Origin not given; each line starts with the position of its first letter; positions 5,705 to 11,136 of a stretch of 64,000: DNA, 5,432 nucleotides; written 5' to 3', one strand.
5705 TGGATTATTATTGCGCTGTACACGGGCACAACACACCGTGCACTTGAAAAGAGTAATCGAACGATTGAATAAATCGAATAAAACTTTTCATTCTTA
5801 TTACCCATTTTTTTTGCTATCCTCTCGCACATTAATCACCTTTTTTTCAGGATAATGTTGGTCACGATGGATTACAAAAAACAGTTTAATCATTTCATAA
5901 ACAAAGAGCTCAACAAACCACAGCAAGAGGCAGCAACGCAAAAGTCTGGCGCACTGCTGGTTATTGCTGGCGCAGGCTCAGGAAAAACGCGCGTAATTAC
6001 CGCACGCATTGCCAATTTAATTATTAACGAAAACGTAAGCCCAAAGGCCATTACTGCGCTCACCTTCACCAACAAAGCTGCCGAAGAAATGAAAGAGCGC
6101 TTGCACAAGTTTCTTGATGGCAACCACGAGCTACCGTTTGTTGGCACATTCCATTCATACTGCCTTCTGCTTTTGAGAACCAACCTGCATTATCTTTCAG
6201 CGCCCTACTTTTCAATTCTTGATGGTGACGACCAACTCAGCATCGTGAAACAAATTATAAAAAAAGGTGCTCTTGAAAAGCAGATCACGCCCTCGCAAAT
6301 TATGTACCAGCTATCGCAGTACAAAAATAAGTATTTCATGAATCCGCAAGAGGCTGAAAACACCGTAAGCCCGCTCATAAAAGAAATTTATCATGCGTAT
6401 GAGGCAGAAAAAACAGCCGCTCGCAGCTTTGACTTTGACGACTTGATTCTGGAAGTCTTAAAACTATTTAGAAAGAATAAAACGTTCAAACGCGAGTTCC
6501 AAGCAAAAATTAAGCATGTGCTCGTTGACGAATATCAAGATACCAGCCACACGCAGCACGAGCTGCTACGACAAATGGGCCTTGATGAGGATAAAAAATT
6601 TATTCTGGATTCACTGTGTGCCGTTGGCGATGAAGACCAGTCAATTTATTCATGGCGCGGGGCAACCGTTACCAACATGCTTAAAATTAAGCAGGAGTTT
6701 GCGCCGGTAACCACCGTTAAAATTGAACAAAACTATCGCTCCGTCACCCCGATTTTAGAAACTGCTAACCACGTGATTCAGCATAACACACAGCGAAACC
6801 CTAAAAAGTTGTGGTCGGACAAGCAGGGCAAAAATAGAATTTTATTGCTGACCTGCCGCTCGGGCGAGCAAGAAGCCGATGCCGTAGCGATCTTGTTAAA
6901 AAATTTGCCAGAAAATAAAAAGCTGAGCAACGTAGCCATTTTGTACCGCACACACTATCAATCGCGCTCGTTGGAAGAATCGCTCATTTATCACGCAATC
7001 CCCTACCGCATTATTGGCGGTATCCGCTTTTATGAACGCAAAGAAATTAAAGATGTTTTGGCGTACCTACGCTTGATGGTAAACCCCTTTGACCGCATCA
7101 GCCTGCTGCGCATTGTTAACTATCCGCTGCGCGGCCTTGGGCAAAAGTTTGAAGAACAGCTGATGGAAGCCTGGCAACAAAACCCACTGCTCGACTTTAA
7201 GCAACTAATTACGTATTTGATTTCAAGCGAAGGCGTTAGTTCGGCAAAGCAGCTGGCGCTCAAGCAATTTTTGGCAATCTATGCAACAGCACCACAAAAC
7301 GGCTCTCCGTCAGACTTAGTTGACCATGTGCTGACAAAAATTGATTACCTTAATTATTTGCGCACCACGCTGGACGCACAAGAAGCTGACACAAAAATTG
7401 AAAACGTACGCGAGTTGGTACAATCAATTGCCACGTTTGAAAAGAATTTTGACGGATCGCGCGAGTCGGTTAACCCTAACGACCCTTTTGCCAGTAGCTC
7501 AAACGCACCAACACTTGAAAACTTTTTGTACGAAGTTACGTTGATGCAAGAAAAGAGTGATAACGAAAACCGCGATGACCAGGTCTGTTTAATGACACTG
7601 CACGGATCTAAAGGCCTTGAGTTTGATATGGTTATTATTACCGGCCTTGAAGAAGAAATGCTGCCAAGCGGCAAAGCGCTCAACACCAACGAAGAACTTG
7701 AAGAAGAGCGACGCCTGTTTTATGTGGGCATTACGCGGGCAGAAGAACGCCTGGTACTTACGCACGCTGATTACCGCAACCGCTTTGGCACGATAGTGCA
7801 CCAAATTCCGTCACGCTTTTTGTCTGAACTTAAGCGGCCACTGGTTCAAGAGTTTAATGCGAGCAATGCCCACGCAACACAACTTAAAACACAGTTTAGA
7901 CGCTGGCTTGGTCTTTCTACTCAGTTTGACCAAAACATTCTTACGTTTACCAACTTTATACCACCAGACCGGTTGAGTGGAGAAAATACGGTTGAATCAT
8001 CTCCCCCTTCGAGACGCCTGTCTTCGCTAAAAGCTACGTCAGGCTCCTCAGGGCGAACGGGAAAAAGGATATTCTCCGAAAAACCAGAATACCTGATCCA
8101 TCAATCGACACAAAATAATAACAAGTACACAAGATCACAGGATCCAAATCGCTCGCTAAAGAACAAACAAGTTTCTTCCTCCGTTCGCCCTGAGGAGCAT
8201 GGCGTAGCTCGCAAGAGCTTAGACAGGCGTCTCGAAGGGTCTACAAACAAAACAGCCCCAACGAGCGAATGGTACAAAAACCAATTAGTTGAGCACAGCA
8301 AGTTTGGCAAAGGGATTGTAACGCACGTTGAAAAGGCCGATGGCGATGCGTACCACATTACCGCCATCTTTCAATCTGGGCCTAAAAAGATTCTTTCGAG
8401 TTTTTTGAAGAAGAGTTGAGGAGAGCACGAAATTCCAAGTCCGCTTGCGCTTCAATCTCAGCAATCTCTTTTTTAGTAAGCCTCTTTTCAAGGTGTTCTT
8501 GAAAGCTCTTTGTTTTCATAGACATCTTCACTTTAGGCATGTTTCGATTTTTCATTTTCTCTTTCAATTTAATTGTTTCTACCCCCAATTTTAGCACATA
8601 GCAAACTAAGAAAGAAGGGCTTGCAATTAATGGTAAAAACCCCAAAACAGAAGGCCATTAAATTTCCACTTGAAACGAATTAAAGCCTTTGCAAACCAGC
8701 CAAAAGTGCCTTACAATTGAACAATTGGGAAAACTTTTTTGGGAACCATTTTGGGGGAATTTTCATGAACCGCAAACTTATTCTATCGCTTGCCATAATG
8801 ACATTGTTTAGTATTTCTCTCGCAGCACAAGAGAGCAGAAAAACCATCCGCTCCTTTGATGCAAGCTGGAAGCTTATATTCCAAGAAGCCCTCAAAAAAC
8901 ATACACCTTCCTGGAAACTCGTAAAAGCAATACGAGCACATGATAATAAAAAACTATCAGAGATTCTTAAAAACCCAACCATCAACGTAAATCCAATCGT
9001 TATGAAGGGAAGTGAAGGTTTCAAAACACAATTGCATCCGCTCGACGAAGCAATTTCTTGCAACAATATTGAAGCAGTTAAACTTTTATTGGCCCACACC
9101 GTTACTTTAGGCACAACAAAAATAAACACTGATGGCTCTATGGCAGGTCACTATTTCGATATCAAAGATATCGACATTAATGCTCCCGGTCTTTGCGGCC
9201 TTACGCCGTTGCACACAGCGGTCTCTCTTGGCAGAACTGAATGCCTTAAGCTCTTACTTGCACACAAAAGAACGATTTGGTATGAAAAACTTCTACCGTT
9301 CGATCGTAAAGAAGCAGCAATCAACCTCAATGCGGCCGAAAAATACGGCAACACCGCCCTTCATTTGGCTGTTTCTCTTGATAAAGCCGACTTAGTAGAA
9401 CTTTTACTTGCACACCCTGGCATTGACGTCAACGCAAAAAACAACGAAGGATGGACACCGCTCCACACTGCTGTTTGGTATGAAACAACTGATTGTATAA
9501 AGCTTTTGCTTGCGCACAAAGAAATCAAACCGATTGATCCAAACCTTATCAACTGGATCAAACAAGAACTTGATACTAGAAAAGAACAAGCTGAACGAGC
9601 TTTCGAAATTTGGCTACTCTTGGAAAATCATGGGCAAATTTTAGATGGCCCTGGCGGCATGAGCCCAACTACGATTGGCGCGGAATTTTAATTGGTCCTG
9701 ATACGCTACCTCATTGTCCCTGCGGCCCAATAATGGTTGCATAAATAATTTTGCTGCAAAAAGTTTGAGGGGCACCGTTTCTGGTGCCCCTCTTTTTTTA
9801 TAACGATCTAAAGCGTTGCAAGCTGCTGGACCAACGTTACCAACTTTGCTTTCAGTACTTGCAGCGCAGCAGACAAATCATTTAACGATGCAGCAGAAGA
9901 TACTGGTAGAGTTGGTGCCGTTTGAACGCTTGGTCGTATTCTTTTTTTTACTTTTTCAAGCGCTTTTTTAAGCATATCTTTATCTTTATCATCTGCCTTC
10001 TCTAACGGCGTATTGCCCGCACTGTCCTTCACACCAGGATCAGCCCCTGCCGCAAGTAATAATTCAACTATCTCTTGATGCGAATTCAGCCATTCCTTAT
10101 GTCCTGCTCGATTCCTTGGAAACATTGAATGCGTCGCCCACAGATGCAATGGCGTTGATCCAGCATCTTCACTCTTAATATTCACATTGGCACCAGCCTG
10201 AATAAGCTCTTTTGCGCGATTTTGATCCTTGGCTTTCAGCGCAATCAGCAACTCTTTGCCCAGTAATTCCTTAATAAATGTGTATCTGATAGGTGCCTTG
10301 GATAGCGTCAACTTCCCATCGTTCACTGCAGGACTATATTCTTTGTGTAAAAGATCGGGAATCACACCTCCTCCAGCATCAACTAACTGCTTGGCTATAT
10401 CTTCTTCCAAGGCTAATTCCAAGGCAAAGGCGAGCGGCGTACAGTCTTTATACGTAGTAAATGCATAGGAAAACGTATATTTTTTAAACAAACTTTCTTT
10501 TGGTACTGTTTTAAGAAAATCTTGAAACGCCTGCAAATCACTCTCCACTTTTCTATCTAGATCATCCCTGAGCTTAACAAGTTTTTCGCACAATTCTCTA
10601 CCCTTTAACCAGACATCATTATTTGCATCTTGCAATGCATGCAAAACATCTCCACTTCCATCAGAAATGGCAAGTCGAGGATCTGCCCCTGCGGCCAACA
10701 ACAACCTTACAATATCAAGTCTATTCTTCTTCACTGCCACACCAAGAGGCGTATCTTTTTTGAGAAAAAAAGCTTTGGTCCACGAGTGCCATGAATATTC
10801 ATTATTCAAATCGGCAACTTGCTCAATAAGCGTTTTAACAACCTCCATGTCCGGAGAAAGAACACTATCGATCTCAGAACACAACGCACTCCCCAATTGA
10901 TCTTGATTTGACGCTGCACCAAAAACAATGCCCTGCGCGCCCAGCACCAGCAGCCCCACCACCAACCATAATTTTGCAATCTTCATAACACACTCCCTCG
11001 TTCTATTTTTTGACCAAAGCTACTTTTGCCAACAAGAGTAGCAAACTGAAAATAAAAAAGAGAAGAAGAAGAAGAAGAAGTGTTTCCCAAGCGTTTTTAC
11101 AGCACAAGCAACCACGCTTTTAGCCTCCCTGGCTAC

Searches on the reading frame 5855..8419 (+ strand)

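Call 78: search_protein_families(library=pfam, proteins=[window:5855-8419:+], max_evalue=0.00001)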
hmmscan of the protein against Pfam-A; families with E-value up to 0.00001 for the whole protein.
window:5855-8419:+ (854 aa): 5 families
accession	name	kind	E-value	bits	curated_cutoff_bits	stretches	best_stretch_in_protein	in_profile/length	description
PF00580.27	UvrD-helicase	-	7.3e-76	255.9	23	1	19-282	1-270/271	UvrD/REP helicase N-terminal domain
PF13361.12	UvrD_C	-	3.1e-71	241.1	25.6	1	289-638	2-348/350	UvrD-like helicase C-terminal domain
PF13245.12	AAA_19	-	1.3e-22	80.9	25.1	1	23-266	1-132/134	AAA domain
PF13538.12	UvrD_C_2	-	6.3e-10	39.2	27.4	1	577-635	2-51/52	UvrD-like helicase C-terminal domain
PF01443.25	Viral_helicase1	-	1.1e-06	29.1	21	0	539-635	144-226/228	Viral superfamily 1 RNA helicase core domain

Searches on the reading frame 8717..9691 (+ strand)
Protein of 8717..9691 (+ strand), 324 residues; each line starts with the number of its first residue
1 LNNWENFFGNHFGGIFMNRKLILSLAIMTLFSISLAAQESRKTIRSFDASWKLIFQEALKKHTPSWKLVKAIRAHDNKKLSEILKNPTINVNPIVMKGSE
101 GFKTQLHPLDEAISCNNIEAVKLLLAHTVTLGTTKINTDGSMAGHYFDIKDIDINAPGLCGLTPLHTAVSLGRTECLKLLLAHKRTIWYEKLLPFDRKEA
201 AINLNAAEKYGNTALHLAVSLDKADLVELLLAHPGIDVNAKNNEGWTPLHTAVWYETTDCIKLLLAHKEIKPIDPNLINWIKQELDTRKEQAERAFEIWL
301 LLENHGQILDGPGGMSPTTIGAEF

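Call 78: search_protein_families(library=pfam, proteins=[window:8717-9691:+], max_evalue=0.00001)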
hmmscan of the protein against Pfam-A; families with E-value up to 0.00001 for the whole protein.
window:8717-9691:+ (324 aa): 5 families
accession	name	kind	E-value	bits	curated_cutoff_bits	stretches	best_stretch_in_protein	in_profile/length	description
PF12796.13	Ank_2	-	2.4e-27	95.8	27.3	2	202-270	22-84/90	Ankyrin repeats (3 copies)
PF00023.36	Ank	-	7.1e-24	83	21.1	1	210-243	1-33/33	Ankyrin repeat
PF13637.12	Ank_4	-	4.9e-23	81.1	22.7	1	225-265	11-50/50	Ankyrin repeats (many copies)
PF13857.12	Ank_5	-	6.3e-21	74.7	27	1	202-252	7-56/56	Ankyrin repeats (many copies)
PF13606.12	Ank_3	-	7.3e-20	69.1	22.3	0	210-240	1-30/30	Ankyrin repeat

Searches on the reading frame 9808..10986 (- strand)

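Call 78: search_protein_families(library=pfam, proteins=[window:9808-10986:-], max_evalue=0.00001)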
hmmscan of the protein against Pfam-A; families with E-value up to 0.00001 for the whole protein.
window:9808-10986:- (392 aa): 5 families
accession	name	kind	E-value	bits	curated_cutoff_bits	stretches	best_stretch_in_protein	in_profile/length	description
PF00023.36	Ank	-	2.1e-16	59.6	21.1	0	78-104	3-29/33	Ankyrin repeat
PF12796.13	Ank_2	-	2.1e-14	54.3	27.3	0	47-104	42-87/90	Ankyrin repeats (3 copies)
PF13637.12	Ank_4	-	9.7e-12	45.3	22.7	0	302-331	8-37/50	Ankyrin repeats (many copies)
PF13857.12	Ank_5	-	2.6e-11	44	27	0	79-105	18-44/56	Ankyrin repeats (many copies)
PF13606.12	Ank_3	-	5.1e-08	32.9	22.3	0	78-104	3-29/30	Ankyrin repeat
